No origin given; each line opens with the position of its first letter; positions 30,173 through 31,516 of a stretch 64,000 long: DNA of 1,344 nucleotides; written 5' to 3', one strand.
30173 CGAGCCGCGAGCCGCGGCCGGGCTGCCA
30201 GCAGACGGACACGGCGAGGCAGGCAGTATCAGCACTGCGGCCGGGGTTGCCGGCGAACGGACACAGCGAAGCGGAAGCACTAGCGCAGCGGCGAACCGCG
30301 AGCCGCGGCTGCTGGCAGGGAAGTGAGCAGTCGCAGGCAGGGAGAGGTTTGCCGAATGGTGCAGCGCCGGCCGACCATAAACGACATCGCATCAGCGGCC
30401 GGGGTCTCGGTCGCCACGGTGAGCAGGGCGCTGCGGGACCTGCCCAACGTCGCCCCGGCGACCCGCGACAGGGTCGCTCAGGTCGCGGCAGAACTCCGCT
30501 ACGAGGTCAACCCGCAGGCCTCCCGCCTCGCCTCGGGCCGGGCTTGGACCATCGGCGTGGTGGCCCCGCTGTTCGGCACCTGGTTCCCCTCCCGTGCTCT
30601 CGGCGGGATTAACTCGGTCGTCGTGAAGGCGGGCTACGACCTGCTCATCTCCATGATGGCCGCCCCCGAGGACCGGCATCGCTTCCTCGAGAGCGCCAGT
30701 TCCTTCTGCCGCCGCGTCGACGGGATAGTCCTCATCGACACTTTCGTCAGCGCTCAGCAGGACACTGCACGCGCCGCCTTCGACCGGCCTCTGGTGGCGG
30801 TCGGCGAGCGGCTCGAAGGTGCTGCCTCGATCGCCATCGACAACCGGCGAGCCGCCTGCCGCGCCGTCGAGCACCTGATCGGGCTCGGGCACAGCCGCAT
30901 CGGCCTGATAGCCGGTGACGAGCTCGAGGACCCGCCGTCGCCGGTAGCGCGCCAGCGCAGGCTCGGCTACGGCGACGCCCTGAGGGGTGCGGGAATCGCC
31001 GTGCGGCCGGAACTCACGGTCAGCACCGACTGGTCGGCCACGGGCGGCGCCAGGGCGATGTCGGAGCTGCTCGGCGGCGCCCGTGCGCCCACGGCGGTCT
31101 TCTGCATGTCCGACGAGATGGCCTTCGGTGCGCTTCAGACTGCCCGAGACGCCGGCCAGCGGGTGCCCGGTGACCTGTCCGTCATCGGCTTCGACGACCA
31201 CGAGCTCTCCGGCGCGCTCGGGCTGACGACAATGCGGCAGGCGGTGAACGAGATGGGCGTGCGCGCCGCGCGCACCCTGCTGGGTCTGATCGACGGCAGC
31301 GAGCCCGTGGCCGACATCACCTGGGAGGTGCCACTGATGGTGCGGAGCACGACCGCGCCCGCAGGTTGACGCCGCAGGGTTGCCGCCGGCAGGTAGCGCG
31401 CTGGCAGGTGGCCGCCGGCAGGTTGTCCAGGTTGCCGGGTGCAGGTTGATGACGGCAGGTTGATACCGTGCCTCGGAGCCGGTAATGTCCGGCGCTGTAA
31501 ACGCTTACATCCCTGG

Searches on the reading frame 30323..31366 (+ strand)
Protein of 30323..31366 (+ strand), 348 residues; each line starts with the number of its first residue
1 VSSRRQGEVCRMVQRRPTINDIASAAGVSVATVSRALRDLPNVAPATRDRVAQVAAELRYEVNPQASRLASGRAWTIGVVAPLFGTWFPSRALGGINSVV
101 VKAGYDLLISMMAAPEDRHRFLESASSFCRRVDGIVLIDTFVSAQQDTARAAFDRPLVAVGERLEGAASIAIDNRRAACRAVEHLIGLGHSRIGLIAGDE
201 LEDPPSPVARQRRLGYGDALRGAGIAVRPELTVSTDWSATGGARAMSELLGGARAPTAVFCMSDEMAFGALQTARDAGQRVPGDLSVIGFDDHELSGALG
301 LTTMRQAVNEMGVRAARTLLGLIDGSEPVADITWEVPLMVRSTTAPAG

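Call 79: search_protein_families(library=pfam, proteins=[window:30323-31366:+], max_evalue=0.001)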
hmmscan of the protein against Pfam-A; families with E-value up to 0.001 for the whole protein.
window:30323-31366:+ (348 aa): 4 families
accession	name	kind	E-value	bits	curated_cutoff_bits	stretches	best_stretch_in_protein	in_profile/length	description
PF13377.12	Peripla_BP_3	-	5.6e-32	111.6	26.5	1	182-344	1-167/167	Periplasmic binding protein-like domain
PF00532.27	Peripla_BP_1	-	5.4e-16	59.3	22.2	1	129-293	55-226/281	Periplasmic binding proteins and sugar binding domain of LacI family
PF00356.27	LacI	-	5.4e-16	58.5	27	1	18-61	1-44/46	Bacterial regulatory proteins, lacI family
PF13407.12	Peripla_BP_4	-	6.2e-11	42.8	35.1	1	77-291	1-217/258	Periplasmic binding protein domain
